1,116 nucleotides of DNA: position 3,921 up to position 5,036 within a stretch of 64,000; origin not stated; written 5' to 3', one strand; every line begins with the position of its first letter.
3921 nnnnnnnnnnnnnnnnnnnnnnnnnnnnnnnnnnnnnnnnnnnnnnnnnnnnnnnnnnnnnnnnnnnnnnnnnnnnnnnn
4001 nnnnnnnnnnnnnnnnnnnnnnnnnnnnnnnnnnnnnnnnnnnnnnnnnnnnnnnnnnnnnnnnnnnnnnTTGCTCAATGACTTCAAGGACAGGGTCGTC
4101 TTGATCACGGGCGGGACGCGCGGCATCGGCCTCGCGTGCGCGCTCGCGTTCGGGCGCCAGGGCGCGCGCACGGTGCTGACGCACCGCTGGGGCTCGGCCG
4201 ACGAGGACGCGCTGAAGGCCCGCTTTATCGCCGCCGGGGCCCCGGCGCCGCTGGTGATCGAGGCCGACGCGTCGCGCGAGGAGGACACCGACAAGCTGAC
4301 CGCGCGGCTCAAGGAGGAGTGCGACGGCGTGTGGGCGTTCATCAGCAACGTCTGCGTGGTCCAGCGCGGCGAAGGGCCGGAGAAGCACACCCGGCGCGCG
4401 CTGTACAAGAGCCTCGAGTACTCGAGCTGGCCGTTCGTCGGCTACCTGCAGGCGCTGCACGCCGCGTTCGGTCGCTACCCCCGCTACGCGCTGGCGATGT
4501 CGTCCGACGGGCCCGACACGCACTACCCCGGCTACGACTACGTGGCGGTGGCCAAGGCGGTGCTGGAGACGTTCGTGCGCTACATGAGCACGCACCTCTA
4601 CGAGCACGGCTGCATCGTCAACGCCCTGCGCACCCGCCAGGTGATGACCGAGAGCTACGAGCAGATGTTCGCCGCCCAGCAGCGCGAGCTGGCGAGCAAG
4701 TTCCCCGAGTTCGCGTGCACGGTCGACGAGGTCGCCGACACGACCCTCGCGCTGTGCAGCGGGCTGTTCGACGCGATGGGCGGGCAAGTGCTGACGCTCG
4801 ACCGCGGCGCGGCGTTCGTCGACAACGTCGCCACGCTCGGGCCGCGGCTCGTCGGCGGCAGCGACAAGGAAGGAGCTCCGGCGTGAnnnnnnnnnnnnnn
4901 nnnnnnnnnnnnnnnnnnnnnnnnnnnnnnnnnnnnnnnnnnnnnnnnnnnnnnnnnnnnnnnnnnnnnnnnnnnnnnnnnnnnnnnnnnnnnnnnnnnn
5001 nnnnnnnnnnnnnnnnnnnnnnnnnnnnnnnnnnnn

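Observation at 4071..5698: Tandem FabI/FabL-type (SDR) enoyl reductases embedded in a beta-branching cassette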

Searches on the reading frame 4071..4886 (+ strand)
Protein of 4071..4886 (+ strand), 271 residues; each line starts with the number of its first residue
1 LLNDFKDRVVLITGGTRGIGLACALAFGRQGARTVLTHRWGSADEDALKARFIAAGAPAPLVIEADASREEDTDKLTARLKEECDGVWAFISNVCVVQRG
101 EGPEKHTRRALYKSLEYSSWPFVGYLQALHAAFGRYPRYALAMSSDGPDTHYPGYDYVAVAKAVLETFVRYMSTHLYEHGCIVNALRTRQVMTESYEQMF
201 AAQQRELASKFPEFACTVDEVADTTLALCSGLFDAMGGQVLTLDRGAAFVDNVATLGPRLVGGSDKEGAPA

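Call 9: search_protein_families(library=pfam, proteins=[window:4071-4886:+], max_evalue=0.01)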
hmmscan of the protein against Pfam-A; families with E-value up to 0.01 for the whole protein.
window:4071-4886:+ (271 aa): 4 families
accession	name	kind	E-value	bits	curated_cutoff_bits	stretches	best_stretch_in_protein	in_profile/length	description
PF13561.12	adh_short_C2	-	2.6e-26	93.1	27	1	17-247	6-235/236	Enoyl-(Acyl carrier protein) reductase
PF00106.31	adh_short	-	1.3e-14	54.6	26.6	1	8-200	1-191/195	short chain dehydrogenase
PF08659.16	KR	-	0.00024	21.5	22.6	1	10-173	3-164/180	KR domain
PF22738.1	NNH7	-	0.0073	16.9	27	0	192-219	195-222/225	NACHT N-terminal Helical domain 7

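Call 11: search_protein_families(library=ncbifam, proteins=[window:4071-4886:+], max_evalue=0.001)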
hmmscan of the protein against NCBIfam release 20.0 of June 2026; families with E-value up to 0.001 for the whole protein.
window:4071-4886:+ (271 aa): 162 families (the best 25 are shown)
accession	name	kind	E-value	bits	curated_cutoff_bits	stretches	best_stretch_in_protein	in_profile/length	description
NF009468.0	PRK12826.1-4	equivalog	1.1e-22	80.9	318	1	1-252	1-252/256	SDR family oxidoreductase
NF005975.0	PRK08063.1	equivalog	1.1e-19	70.8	328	1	5-249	2-248/250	enoyl-[acyl-carrier-protein] reductase FabL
NF004202.0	PRK05653.2-2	equivalog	2.5e-18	66.6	333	1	1-251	1-251/259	3-oxoacyl-ACP reductase FabG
NF005559.1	PRK07231.1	subfamily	4.5e-18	65.6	215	1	5-247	2-247/249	glucose 1-dehydrogenase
NF005075.0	PRK06500.1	equivalog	1.7e-15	57.1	336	1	4-228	3-227/249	SDR family oxidoreductase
NF006070.0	PRK08213.1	subfamily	4.2e-15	56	279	1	4-110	9-112/259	gluconate 5-dehydrogenase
NF004779.0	PRK06125.1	subfamily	6.7e-14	52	261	1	4-249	4-255/259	short-chain dehydrogenase/reductase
NF004818.0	PRK06172.1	equivalog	1.4e-13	50.7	336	1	1-80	1-78/253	SDR family oxidoreductase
NF052481.1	FucosDh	equivalog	6.2e-13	48.7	300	1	5-251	5-254/257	L-fucose dehydrogenase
NF005909.0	PRK07890.1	subfamily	8.6e-13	48.1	258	1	5-246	5-256/260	short chain dehydrogenase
NF005908.0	PRK07889.1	equivalog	1.1e-12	48.3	299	1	8-248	8-252/256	enoyl-ACP reductase FabI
NF006384.0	PRK08628.1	equivalog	2.4e-12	46.7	307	1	4-251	4-254/258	SDR family oxidoreductase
NF004778.0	PRK06124.1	equivalog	2.5e-12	46.7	303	1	6-247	10-252/256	SDR family oxidoreductase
NF009469.0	PRK12826.1-5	equivalog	2.8e-12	46.5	489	1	3-257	12-267/269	SDR family oxidoreductase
NF004746.0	PRK06077.1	equivalog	4.9e-12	45.8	320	1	4-94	3-92/252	3-ketoacyl-(acyl-carrier-protein) reductase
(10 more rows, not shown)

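Call 14: search_solved_structures(query=window:4071-4883:+, max_evalue=0.00001, show_alignments=2)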
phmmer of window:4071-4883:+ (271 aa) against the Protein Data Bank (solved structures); distinct sequences matched with E-value up to 0.00001: 100 (the best 60 are shown).
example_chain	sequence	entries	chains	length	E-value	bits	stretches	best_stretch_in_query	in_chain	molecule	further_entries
3pk0_A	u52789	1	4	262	2e-16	63.5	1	4-251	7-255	Short-chain dehydrogenase/reductase SDR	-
2p91_A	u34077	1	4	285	7.7e-16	61.6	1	10-247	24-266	Enoyl-[acyl-carrier-protein] reductase [NADH]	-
4iqg_C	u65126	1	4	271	1.5e-12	50.8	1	7-229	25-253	Short-chain dehydrogenase/reductase SDR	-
6ci8_A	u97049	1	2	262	1.9e-12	50.5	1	4-249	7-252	3-oxoacyl-[acyl-carrier-protein] reductase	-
6ci9_A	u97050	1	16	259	1.9e-12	50.4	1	4-249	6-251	3-oxoacyl-[acyl-carrier-protein] reductase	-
1ulu_A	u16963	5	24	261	2.3e-11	46.9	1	9-247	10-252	enoyl-acyl carrier protein reductase | ENOYL-[ACYL CARRIER PROTEIN] REDUCTASE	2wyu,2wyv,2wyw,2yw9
3pjd_A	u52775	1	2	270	3e-11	46.5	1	9-248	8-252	Enoyl-[acyl-carrier-protein] reductase [NADH]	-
3pje_A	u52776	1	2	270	3.2e-11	46.4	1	9-248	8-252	Enoyl-[acyl-carrier-protein] reductase [NADH]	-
3pjf_A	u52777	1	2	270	3.6e-11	46.3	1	9-248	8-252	Enoyl-[acyl-carrier-protein] reductase [NADH]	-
1c14_A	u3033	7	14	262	6.1e-11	45.5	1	9-248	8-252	ENOYL REDUCTASE | ENOYL-[ACYL-CARRIER-PROTEIN] REDUCTASE [NADH] | enoyl-[acyl-carrier-protein] reductase, NADH-dependent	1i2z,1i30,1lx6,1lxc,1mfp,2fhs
1qsg_A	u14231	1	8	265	6.1e-11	45.5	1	9-248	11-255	ENOYL-[ACYL-CARRIER-PROTEIN] REDUCTASE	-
7um8_A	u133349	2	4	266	6.2e-11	45.5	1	9-248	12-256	Enoyl-[acyl-carrier-protein] reductase [NADH] FabI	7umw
1d8a_A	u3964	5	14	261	6.4e-11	45.5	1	9-248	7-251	ENOYL-[ACYL-CARRIER-PROTEIN] REDUCTASE | ENOYL ACYL CARRIER PROTEIN REDUCTASE | PROTEIN (ENOYL-[ACYL-CARRIER PROTEIN] REDUCTASE)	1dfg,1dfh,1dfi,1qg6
4cv2_A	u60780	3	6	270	6.5e-11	45.4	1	9-248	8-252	ENOYL-[ACYL-CARRIER-PROTEIN] REDUCTASE [NADH]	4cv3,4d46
4jqc_A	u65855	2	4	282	7.6e-11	45.2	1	9-248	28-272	Enoyl-[acyl-carrier-protein] reductase [NADH] FabI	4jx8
3oic_A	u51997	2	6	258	2.3e-07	33.8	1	7-248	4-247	Enoyl-[acyl-carrier-protein] reductase [NADPH]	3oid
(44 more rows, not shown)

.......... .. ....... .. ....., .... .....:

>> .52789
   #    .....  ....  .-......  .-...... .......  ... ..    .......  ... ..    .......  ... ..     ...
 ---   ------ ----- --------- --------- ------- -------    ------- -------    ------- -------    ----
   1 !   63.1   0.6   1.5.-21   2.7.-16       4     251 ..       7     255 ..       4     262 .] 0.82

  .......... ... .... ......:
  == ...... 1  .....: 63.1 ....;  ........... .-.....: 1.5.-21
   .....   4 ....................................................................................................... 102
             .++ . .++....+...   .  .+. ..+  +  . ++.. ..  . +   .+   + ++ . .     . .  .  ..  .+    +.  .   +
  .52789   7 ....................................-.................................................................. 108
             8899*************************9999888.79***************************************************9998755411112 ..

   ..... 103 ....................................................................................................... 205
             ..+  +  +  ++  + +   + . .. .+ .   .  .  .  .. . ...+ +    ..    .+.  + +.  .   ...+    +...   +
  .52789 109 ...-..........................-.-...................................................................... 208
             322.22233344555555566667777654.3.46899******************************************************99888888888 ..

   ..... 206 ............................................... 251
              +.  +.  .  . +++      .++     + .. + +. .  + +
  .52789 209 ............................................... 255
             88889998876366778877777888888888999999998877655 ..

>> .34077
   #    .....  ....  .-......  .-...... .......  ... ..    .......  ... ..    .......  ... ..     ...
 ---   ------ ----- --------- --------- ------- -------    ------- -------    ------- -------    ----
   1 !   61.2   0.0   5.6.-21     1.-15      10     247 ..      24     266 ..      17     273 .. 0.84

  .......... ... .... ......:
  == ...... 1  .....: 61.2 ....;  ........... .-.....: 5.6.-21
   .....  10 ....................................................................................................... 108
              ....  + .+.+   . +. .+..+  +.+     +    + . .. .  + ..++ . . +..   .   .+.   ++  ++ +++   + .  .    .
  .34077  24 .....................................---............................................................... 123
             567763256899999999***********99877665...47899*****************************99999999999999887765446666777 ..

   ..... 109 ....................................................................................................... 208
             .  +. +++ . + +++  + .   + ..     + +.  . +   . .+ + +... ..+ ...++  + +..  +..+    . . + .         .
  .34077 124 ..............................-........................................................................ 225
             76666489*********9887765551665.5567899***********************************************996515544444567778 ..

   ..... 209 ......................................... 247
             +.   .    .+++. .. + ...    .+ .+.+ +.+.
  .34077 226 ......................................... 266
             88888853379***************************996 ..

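Call 16: find_homologous_proteins(query=window:4071-4883:+, max_evalue=1e-10)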
Query window:4071-4883:+ (271 aa): 1052 proteins with E <= 1e-10 among 4540 candidates; the best 120 are listed.
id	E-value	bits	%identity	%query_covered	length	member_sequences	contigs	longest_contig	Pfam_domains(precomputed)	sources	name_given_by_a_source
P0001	2.6e-177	606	98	100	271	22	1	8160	PF13561.13,PF00106.32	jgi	jgi:NAD(P)-dependent dehydrogenase (short-subunit alcohol dehydrogenase family)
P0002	2.6e-151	520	86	99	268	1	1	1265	PF08659.17,PF13561.13,PF00106.32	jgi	jgi:NAD(P)-dependent dehydrogenase (short-subunit alcohol dehydrogenase family)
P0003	2.7e-147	507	84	97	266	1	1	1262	PF13561.13,PF00106.32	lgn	-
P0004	1.4e-143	495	81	99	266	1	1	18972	PF13561.13,PF00106.32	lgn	-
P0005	3.8e-143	494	80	97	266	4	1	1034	PF13561.13,PF00106.32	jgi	jgi:NAD(P)-dependent dehydrogenase (short-subunit alcohol dehydrogenase family)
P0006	9.9e-143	492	82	96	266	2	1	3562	PF13561.13,PF00106.32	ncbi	ncbi:MAG TPA: SDR family oxidoreductase [Nannocystis sp.]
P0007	6.8e-141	486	80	98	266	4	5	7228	PF13561.13,PF00106.32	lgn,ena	-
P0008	1.6e-138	479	79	97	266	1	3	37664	PF13561.13,PF00106.32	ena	-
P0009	1.5e-132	459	78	96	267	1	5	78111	PF13561.13,PF00106.32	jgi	jgi:NAD(P)-dependent dehydrogenase (short-subunit alcohol dehydrogenase family)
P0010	1.7e-132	459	75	98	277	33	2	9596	PF08659.17,PF13561.13,PF00106.32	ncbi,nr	ncbi:MAG: SDR family oxidoreductase [Nannocystis sp.]|nr:SDR family oxidoreductase [Nannocystis sp.]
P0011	1.2e-130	453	76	96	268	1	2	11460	PF13561.13,PF00106.32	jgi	jgi:NAD(P)-dependent dehydrogenase (short-subunit alcohol dehydrogenase family)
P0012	1.3e-130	453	76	96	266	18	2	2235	PF13561.13,PF00106.32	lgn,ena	-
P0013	5.6e-130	451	76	96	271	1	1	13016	PF08659.17,PF13561.13,PF00106.32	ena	-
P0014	4.5e-129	448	75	96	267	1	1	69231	PF13561.13,PF00106.32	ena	-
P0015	6.7e-129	447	74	99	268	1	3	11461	PF08659.17,PF13561.13,PF00106.32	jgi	jgi:NAD(P)-dependent dehydrogenase (short-subunit alcohol dehydrogenase family)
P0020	1.2e-126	440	74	96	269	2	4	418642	PF13561.13,PF00106.32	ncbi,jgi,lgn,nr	ncbi:MAG: SDR family oxidoreductase [Myxococcales bacterium]|jgi:NAD(P)-dependent dehydrogenase (sho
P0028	2.1e-123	429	50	92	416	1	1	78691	PF13561.13,PF00106.32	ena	-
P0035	2.1e-120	419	49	92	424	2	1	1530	PF13561.13,PF00106.32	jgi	jgi:enoyl-[acyl-carrier-protein] reductase (NADH)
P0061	1.3e-105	371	63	96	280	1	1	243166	PF13561.13,PF00106.32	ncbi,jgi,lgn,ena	-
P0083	5.3e-93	329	49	91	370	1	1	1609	PF13561.13,PF00106.32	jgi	jgi:enoyl-[acyl-carrier-protein] reductase (NADH)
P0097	2.2e-84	301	54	94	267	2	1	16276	PF13561.13,PF00106.32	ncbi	ncbi:SDR family NAD(P)-dependent oxidoreductase [Gemmatimonadota bacterium]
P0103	1.3e-83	299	53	94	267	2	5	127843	PF13561.13,PF00106.32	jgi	-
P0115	2.0e-81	291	50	94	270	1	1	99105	PF13561.13,PF00106.32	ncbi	-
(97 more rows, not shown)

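Call 18: find_encoding_contigs(protein=P0020, flank=10000, max_places=2)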
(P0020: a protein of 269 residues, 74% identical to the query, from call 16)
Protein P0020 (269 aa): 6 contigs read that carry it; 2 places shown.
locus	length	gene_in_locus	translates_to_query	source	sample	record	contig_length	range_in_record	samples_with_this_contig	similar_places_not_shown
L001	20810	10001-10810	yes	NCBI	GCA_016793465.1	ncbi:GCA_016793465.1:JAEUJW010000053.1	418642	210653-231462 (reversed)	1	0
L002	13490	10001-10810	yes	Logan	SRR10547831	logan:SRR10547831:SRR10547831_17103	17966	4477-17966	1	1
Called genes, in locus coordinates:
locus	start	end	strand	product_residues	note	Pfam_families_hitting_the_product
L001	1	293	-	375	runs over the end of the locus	PF01704:UDPGP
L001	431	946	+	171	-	PF00582:Usp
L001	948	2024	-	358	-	PF01073:3Beta_HSD, PF01370:Epimerase, PF04321:RmlD_sub_bind, PF05368:NmrA, PF13460:NAD_binding_10, PF16363:GDP_Man_Dehyd, PF07993:NAD_binding_4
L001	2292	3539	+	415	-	PF00155:Aminotran_1_2, PF01053:Cys_Met_Meta_PP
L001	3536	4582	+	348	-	PF00698:Acyl_transf_1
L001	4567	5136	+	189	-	PF07977:FabA, PF22818:ApeI-like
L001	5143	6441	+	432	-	PF00109:ketoacyl-synt, PF02801:Ketoacyl-synt_C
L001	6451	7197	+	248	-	PF00106:adh_short, PF01370:Epimerase (faint), PF08659:KR, PF13561:adh_short_C2, PF23441:SDR (weak)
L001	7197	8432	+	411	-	PF01154:HMG_CoA_synt_N (weak), PF08540:HMG_CoA_synt_C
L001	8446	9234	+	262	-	PF00378:ECH_1, PF16113:ECH_2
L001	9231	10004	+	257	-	PF00378:ECH_1, PF16113:ECH_2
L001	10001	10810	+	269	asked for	PF00106:adh_short, PF13561:adh_short_C2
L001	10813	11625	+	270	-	PF00106:adh_short, PF13561:adh_short_C2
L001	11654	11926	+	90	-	PF00550:PP-binding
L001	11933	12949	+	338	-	PF00535:Glycos_transf_2, PF13641:Glyco_tranf_2_3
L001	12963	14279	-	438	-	PF03446:NAD_binding_2, PF03721:UDPG_MGDP_dh_N, PF00984:UDPG_MGDP_dh, PF03720:UDPG_MGDP_dh_C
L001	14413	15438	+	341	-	PF00106:adh_short (weak), PF01073:3Beta_HSD, PF01370:Epimerase, PF02719:Polysacc_synt_2, PF04321:RmlD_sub_bind, PF08659:KR, PF13460:NAD_binding_10 (weak), PF16363:GDP_Man_Dehyd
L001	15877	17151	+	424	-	PF00155:Aminotran_1_2 (weak), PF01041:DegT_DnrJ_EryC1, PF00266:Aminotran_5 (faint)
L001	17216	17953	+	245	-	PF00483:NTP_transferase, PF01128:IspD (faint), PF12804:NTP_transf_3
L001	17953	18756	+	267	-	PF00702:Hydrolase, PF13344:Hydrolase_6, PF13419:HAD_2 (weak), PF13242:Hydrolase_like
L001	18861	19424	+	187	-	-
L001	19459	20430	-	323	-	PF01066:CDP-OH_P_transf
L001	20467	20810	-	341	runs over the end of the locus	PF01066:CDP-OH_P_transf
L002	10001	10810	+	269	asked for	PF00106:adh_short, PF13561:adh_short_C2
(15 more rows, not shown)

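Call 19: find_encoding_contigs(protein=P0097, flank=10000, max_places=2)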
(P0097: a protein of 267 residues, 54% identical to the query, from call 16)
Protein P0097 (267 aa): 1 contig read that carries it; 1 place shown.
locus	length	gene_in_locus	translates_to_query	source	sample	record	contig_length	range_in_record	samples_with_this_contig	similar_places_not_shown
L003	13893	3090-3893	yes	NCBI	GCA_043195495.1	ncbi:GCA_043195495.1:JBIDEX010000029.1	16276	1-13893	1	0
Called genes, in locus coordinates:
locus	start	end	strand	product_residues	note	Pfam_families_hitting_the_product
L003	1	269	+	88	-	PF00106:adh_short (weak), PF13561:adh_short_C2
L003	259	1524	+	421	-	PF01154:HMG_CoA_synt_N, PF08540:HMG_CoA_synt_C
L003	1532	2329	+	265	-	PF00378:ECH_1, PF16113:ECH_2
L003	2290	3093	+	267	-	PF00378:ECH_1, PF16113:ECH_2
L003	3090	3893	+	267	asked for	PF00106:adh_short, PF13561:adh_short_C2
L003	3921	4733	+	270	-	PF00106:adh_short, PF13561:adh_short_C2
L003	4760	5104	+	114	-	PF00550:PP-binding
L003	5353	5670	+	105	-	PF03567:Sulfotransfer_2 (weak)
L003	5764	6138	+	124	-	-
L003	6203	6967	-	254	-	PF10111:Glyco_tranf_2_2 (weak), PF13641:Glyco_tranf_2_3 (faint), PF02709:Glyco_transf_7C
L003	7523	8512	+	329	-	PF13641:Glyco_tranf_2_3 (weak), PF00535:Glycos_transf_2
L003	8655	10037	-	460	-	-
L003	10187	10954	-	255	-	PF01755:Glyco_transf_25 (weak)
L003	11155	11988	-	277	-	PF03372:Exo_endo_phos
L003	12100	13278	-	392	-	PF00144:Beta-lactamase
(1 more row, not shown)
